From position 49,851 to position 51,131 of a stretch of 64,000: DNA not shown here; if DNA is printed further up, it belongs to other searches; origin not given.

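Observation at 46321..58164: MMPL transporter + four CruF/DUF422-like membrane proteins + GGR-like flavoprotein + ALDH-ADH fusion + CrtC-like hydratase: candidate undescribed isoprenoid-hydrating module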

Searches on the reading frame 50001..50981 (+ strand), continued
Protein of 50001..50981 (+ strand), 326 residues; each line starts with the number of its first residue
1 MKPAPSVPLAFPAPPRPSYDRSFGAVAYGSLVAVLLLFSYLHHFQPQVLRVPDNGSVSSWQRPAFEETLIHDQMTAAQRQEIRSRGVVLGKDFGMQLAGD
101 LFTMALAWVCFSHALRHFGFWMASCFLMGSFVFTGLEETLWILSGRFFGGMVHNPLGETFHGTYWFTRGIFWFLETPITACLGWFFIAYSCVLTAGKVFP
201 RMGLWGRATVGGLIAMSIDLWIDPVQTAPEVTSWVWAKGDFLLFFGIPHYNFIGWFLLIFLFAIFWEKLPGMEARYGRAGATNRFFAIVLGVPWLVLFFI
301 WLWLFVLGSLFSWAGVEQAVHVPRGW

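Call 72: search_protein_families(library=pfam, proteins=[L033:3669-5717:+, L033:11062-13587:+, L028:6037-8793:-, L028:8847-9839:+, L032:6025-8727:-, L032:10929-12119:+, L034:8602-9438:-, L034:11149-12609:-, L026:8664-9806:-, L026:7281-8498:+], max_evalue=0.00001)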
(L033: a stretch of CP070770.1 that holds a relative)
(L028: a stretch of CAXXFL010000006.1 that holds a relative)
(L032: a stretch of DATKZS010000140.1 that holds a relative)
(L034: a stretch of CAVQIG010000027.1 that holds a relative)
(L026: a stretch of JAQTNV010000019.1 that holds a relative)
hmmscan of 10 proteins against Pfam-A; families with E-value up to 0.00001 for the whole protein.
L033:3669-5717:+ (682 aa): 8 families
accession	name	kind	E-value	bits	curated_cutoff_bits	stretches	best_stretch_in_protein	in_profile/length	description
PF14691.11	Fer4_20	-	8.1e-20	71.2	25.8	1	537-615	9-87/113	Dihydroprymidine dehydrogenase domain II, 4Fe-4S cluster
PF13450.12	NAD_binding_8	-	4.7e-14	52.9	21.9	1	17-73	1-57/68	NAD(P)-binding Rossmann-like domain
PF01593.30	Amino_oxidase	-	8.2e-14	52.2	19.8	1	22-503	1-442/443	Flavin containing amine oxidoreductase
PF01266.30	DAO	-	6.6e-11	42.8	27.9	1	14-49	1-37/353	FAD dependent oxidoreductase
PF12831.13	FAD_oxidored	-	6.6e-08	32.7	27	1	14-54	1-41/416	FAD dependent oxidoreductase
PF01946.23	Thi4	-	8.3e-08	32.2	26.2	1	13-50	18-56/235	Thi4 family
PF00890.30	FAD_binding_2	-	2.2e-06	27.6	20.4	1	14-46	1-33/414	FAD binding domain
PF07992.20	Pyr_redox_2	-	4.8e-06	26.7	26.1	1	13-96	1-73/291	Pyridine nucleotide-disulphide oxidoreductase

L033:11062-13587:+ (841 aa): 2 families
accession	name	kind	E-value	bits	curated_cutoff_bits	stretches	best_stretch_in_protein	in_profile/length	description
PF02901.20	PFL-like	-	3.4e-200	667.4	24.3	2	2-456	2-460/647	Pyruvate formate lyase-like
PF01228.26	Gly_radical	-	5.7e-26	91.6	22.2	1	720-822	2-105/106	Glycine radical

L028:6037-8793:- (918 aa): 5 families
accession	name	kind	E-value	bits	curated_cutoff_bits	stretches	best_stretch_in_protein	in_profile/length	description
PF00122.25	E1-E2_ATPase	-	3.8e-52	176.9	28.1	1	130-319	5-181/181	E1-E2 ATPase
PF00689.26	Cation_ATPase_C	-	8.9e-51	172.6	27.3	1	736-908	2-175/175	Cation transporting ATPase, C-terminus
PF00690.31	Cation_ATPase_N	-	3.8e-19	68.6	20.4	1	19-86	1-68/69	Cation transporter/ATPase, N-terminus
PF00702.32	Hydrolase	-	6.2e-19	69.6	26.4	1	528-665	76-191/191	haloacid dehalogenase-like hydrolase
PF13246.12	Cation_ATPase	-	6.6e-18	65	21.7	1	399-485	1-89/91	Cation transport ATPase (P-type)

L028:8847-9839:+ (330 aa): 0 families

L032:6025-8727:- (900 aa): 1 family
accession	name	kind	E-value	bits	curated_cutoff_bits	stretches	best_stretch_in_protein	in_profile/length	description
PF09586.16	YfhO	-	2.4e-11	43.2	28.5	1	782-861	756-835/835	Bacterial membrane protein YfhO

L032:10929-12119:+ (396 aa): 2 families
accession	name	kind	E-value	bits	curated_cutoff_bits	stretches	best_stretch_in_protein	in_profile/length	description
PF08544.19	GHMP_kinases_C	-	4.7e-14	53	21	1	285-368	4-83/85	GHMP kinases C terminal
PF00288.32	GHMP_kinases_N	-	4.2e-10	40.1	22.3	1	124-193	20-86/87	GHMP kinases N terminal domain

L034:8602-9438:- (278 aa): 1 family
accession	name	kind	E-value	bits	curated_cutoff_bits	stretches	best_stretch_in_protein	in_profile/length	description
PF00211.25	Guanylate_cyc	-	4.5e-06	26.8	21.9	0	71-149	86-169/183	Adenylate and Guanylate cyclase catalytic domain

L034:11149-12609:- (486 aa): 3 families
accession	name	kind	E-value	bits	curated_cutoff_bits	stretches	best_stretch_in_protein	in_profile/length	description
PF13561.12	adh_short_C2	-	7.2e-60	202.9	27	1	225-476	1-235/236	Enoyl-(Acyl carrier protein) reductase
PF00106.31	adh_short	-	9.3e-52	175.8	26.6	2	275-426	39-189/195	short chain dehydrogenase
PF08659.16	KR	-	1.5e-10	41.7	22.6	1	221-399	3-162/180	KR domain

L026:8664-9806:- (380 aa): 0 families

L026:7281-8498:+ (405 aa): 2 families
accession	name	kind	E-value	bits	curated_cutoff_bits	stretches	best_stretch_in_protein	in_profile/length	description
PF10143.14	PhosphMutase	-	2e-46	158.4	21.5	1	52-220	1-167/170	2,3-bisphosphoglycerate-independent phosphoglycerate mutase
PF01676.23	Metalloenzyme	-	1.9e-39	136.1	24.3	1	17-395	2-251/252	Metalloenzyme superfamily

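Call 76: search_dna_similar(query=L007:964-1977:+, collection=plasmids, mode=protein, max_evalue=10, max_rows=25)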
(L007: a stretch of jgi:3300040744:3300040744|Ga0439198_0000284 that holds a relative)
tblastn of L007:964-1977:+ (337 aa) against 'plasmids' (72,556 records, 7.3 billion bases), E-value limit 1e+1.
Records with a match: 13; places in all: 13; records where one place covers at least 80% of the query: 6.
Best place of each record, by identity: <60% 13.
By first word of the organism name: Agrobacterium 6; Sulfitobacter 4; Rhizobium 1; Streptomyces 1; Novosphingobium 1.
By predicted mobility (MOB-suite, as given by PLSDB): conjugative 7; non-mobilizable 6.
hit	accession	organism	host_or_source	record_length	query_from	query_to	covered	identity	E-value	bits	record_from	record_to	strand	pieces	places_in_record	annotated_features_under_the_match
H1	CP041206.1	Rhizobium sp. NIBRBAC000502774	Genome assembly,Coal mine soil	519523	37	321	85%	30.0%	4e-23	107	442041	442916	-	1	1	carotenoid 1,2-hydratase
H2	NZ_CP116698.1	Agrobacterium tumefaciens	Clematis,cell culture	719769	37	337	89%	27.7%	2e-16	88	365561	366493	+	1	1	lipocalin-like domain-containing protein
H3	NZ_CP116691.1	Agrobacterium tumefaciens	Lettuce,cell culture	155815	40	335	88%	27.5%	1e-17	91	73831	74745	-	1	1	lipocalin-like domain-containing protein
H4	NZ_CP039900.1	Agrobacterium tumefaciens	-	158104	40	335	88%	27.5%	1e-17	91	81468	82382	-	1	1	lipocalin-like domain-containing protein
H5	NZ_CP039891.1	Agrobacterium tumefaciens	-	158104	40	335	88%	27.5%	1e-17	91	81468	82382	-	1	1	lipocalin-like domain-containing protein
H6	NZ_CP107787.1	Streptomyces sp. NBC_00564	-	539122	37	316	83%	27.4%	6e-23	107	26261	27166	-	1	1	hydroxyneurosporene dehydrogenase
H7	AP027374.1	Sulfitobacter pontiacus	-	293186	130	334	61%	27.8%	4e-12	75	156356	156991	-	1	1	hypothetical protein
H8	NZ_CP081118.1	Sulfitobacter pontiacus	-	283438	130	334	61%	27.4%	1e-12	76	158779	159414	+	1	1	hypothetical protein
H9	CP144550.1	Sulfitobacter pontiacus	cell culture,salt marsh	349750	130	334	61%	27.4%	2e-12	76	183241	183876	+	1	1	record has no annotation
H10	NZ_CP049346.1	Sulfitobacter pontiacus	-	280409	130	334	61%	26.9%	8e-12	74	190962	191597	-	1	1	hypothetical protein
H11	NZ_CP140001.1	Novosphingobium capsulatum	-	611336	37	240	61%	21.2%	4e-1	40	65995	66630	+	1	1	hydroxyneurosporene dehydrogenase | crtI: 1-hydroxycarotenoid 3,4-desaturase CrtD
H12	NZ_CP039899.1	Agrobacterium tumefaciens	-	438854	37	120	25%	25.0%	4e+0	37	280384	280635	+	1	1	none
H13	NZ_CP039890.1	Agrobacterium tumefaciens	-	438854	37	120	25%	25.0%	4e+0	37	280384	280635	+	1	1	none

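Call 78: get_annotated_region(hit=H11, flank=3000)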
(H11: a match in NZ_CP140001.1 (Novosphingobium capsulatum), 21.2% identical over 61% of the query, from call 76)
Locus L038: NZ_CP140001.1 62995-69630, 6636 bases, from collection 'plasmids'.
description: Novosphingobium capsulatum strain HAMBI_0103 plasmid unnamed01, complete sequence
organism: Novosphingobium capsulatum (NCBI taxid 13688)
taxonomy: Bacteria; Pseudomonadota; Alphaproteobacteria; Sphingomonadales; Sphingomonadaceae; Novosphingobium; Novosphingobium capsulatum
host: -; source: -; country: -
typing (MOB-suite, as given by PLSDB): non-mobilizable; replicon rep_cluster_545
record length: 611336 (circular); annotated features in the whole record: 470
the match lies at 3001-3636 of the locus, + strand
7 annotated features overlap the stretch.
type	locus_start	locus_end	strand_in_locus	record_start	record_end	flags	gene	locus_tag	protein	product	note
CDS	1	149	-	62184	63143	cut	bchC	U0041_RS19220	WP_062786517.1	chlorophyll synthesis pathway protein BchC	GO:0030494 - bacteriochlorophyll biosynthetic process [Evidence IEA]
CDS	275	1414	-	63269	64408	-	-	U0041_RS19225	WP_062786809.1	methyltransferase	-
CDS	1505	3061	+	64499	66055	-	crtI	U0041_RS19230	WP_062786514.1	1-hydroxycarotenoid 3,4-desaturase CrtD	GO:0016117 - carotenoid biosynthetic process [Evidence IEA]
CDS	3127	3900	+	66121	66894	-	-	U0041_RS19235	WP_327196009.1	hydroxyneurosporene dehydrogenase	-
CDS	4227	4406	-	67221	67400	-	-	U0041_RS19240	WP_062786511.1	hypothetical protein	-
CDS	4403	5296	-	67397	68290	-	bchO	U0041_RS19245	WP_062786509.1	alpha/beta fold hydrolase BchO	GO:0015979 - photosynthesis [Evidence IEA]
CDS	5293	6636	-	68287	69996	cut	-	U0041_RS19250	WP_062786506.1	magnesium chelatase subunit D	-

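Call 79: get_annotated_region(hit=H1, flank=3000)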
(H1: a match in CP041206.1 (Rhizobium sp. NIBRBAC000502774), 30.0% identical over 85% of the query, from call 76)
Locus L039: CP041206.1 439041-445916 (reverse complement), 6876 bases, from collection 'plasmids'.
description: Rhizobium sp. NIBRBAC000502774 plasmid pMK-3, complete sequence
organism: Rhizobium sp. NIBRBAC000502774 (NCBI taxid 2590777)
taxonomy: Bacteria; Pseudomonadota; Alphaproteobacteria; Hyphomicrobiales; Rhizobiaceae; Rhizobium; Rhizobium sp. NIBRBAC000502774
host: -; source: Genome assembly,Coal mine soil; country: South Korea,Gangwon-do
typing (MOB-suite, as given by PLSDB): conjugative; relaxase MOBP; mating-pair formation MPF_T
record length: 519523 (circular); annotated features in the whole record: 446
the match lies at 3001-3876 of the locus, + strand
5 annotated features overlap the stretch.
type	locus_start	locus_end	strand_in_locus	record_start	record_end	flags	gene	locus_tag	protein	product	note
CDS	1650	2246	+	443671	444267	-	-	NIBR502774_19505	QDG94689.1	helix-turn-helix domain-containing protein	-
CDS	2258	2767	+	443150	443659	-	-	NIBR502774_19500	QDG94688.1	GNAT family N-acetyltransferase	-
CDS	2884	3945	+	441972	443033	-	-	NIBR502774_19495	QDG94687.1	carotenoid 1,2-hydratase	-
CDS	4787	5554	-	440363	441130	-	-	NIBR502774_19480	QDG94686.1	DUF1275 domain-containing protein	-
CDS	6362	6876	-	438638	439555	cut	-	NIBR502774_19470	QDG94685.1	LysR family transcriptional regulator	-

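Call 85: find_encoding_contigs(protein=P0015, flank=1000, max_places=2)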
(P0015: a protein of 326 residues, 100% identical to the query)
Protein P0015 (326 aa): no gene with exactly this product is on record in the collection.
